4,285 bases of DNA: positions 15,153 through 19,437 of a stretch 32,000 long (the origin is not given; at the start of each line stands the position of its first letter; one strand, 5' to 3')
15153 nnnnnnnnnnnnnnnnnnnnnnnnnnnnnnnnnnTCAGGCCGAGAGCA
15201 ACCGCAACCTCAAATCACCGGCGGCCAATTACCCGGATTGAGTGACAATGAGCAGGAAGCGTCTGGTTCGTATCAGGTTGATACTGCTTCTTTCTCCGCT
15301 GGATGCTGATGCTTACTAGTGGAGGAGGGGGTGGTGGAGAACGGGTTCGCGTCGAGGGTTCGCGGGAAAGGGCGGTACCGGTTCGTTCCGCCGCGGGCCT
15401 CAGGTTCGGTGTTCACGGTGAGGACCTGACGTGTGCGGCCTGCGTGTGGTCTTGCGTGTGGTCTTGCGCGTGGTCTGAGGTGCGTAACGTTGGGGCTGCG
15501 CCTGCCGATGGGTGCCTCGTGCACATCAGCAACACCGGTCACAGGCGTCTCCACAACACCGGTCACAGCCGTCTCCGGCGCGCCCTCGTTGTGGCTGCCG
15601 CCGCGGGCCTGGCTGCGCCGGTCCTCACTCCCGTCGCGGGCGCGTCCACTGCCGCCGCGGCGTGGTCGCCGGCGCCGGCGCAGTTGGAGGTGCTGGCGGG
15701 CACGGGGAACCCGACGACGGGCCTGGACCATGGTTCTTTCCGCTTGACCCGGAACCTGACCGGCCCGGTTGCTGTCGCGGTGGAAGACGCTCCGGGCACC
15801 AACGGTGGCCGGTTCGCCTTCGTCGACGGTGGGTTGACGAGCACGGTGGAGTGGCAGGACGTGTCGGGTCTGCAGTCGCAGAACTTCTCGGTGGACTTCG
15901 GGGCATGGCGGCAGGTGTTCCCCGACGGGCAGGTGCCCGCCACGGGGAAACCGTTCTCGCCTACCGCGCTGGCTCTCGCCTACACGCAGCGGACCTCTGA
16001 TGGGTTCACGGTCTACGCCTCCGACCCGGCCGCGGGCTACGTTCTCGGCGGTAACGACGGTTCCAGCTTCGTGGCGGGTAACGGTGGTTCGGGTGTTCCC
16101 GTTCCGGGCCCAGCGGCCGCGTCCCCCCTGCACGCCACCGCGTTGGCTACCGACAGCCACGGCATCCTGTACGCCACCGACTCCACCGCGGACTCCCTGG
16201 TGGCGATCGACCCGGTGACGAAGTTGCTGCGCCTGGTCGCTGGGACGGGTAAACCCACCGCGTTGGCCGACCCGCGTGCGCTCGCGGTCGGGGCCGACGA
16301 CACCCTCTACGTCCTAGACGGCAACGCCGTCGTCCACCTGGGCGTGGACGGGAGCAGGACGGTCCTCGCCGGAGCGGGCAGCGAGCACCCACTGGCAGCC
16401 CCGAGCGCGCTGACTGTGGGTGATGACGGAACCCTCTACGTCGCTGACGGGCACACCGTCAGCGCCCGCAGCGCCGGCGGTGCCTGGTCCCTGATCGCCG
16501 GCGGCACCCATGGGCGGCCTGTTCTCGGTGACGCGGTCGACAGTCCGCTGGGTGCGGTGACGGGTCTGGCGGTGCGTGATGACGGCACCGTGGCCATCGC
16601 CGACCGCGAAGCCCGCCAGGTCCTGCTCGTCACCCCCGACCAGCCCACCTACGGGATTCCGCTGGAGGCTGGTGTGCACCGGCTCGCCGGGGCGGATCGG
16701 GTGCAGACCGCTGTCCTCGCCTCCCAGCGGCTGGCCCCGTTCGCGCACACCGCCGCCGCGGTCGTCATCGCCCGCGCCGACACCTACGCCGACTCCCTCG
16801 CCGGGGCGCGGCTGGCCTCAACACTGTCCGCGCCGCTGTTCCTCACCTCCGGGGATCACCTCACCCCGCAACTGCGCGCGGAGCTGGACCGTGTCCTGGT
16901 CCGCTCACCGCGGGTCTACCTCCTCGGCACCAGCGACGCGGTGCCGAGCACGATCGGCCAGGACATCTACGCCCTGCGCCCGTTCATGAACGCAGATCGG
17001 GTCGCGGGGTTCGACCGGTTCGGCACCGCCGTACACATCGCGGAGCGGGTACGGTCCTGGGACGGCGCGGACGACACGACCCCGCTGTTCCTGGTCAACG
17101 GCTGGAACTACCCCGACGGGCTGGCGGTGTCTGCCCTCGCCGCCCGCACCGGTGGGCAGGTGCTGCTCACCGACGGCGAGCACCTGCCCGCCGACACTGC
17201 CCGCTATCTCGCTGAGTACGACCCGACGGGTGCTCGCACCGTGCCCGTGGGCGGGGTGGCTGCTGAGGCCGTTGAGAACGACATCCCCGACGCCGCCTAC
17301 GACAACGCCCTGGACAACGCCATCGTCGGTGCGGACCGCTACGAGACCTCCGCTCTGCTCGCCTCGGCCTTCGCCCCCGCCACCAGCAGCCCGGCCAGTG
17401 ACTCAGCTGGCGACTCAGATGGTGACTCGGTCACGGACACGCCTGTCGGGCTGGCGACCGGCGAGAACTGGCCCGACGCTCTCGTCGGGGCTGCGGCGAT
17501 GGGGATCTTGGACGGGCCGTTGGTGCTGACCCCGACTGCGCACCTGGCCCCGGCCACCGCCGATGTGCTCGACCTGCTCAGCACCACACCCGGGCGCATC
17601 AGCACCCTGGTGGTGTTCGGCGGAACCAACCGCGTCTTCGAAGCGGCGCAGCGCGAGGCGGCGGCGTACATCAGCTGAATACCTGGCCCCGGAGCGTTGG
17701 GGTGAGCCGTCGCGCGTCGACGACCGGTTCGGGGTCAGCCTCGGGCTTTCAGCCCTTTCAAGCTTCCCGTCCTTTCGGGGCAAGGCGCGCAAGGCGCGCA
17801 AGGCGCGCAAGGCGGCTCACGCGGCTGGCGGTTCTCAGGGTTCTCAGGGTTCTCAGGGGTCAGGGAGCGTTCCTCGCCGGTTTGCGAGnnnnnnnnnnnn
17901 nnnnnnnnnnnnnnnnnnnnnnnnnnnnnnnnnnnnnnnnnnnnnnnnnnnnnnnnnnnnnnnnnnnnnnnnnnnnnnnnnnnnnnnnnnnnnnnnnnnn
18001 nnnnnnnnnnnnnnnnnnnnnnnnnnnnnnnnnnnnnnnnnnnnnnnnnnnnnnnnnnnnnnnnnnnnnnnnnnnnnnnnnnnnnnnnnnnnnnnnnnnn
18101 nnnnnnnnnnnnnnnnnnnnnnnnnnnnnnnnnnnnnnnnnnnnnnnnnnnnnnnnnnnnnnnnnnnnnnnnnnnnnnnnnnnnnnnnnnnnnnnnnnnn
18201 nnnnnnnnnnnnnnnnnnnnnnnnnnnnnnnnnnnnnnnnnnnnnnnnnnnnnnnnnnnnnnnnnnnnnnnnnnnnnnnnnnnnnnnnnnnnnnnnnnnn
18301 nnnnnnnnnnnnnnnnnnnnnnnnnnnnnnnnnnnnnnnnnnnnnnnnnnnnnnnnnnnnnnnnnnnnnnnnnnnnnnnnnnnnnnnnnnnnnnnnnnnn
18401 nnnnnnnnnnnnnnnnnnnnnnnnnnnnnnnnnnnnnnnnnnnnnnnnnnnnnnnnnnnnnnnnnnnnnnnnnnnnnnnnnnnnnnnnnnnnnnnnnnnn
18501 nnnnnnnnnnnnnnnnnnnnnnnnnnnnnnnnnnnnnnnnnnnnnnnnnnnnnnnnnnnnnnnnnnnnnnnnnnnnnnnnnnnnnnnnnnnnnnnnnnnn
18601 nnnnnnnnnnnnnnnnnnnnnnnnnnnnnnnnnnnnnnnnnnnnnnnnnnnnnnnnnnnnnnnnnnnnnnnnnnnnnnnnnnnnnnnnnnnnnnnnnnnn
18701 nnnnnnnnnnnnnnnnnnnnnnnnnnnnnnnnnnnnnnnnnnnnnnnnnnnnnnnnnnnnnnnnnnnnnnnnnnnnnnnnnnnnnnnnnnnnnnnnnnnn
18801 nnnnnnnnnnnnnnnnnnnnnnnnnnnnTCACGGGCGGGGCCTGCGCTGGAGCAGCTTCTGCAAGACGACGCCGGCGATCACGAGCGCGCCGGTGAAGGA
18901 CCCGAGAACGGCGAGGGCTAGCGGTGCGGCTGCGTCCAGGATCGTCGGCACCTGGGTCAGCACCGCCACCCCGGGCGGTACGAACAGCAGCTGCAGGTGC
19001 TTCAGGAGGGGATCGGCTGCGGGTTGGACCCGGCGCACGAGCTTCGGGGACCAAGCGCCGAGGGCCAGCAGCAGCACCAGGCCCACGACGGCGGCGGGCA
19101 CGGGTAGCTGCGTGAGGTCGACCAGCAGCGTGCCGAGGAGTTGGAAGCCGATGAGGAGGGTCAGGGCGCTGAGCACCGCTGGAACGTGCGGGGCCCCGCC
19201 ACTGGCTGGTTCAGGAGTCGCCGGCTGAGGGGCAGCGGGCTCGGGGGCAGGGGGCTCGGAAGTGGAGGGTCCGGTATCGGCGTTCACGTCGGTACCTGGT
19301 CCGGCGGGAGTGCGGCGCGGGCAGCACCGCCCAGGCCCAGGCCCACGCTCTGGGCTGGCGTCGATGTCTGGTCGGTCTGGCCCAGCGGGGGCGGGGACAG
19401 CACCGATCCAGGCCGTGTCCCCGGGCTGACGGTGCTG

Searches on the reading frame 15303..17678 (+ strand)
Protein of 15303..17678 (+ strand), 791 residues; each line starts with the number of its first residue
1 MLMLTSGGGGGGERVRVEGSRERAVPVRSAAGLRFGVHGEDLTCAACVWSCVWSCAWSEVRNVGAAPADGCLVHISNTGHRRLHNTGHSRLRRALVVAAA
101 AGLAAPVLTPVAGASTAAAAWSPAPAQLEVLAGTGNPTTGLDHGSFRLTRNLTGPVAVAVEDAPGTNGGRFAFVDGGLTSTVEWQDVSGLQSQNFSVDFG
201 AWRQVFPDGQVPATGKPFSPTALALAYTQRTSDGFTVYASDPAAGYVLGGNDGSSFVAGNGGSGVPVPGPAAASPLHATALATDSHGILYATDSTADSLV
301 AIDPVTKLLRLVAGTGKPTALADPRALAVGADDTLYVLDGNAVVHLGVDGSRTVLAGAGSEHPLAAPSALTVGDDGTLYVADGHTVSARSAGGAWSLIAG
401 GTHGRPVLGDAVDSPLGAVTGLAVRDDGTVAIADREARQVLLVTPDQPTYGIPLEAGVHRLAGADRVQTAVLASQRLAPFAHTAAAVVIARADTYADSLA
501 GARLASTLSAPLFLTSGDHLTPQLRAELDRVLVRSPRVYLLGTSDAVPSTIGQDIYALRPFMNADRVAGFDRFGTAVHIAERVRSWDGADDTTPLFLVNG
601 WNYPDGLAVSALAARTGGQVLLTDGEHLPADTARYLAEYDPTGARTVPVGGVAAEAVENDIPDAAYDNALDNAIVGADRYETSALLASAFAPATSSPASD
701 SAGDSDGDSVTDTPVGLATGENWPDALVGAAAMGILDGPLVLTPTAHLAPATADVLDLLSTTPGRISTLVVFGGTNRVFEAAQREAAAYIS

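Call 43: search_protein_families(library=pfam, proteins=[window:15303-17678:+], max_evalue=0.001)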
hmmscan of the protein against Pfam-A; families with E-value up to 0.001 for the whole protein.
window:15303-17678:+ (791 aa): 3 families
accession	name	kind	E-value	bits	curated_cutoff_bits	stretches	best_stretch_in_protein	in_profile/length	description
PF04122.17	CW_binding_2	-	2.9e-34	117.9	24.9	3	460-551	1-72/73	Cell wall binding domain 2 (CWB2)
PF25021.1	TEN_NHL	-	1.6e-05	24.5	27.1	0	362-384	327-349/357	Teneurin NHL domain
PF01436.27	NHL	-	5.8e-05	23.4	20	0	367-384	4-21/28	NHL repeat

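Call 75: search_protein_families(library=padloc, proteins=[window:15303-17678:+], max_evalue=0.001)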
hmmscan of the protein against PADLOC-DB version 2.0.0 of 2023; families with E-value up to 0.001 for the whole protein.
window:15303-17678:+ (791 aa): 0 families

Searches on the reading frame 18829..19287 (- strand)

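Call 43: search_protein_families(library=pfam, proteins=[window:18829-19287:-], max_evalue=0.001)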
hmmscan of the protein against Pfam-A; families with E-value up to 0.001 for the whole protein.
window:18829-19287:- (152 aa): 1 family
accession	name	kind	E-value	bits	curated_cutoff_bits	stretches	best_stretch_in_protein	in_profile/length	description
PF03788.19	LrgA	-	8.3e-19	67.8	28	1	49-141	1-93/94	LrgA family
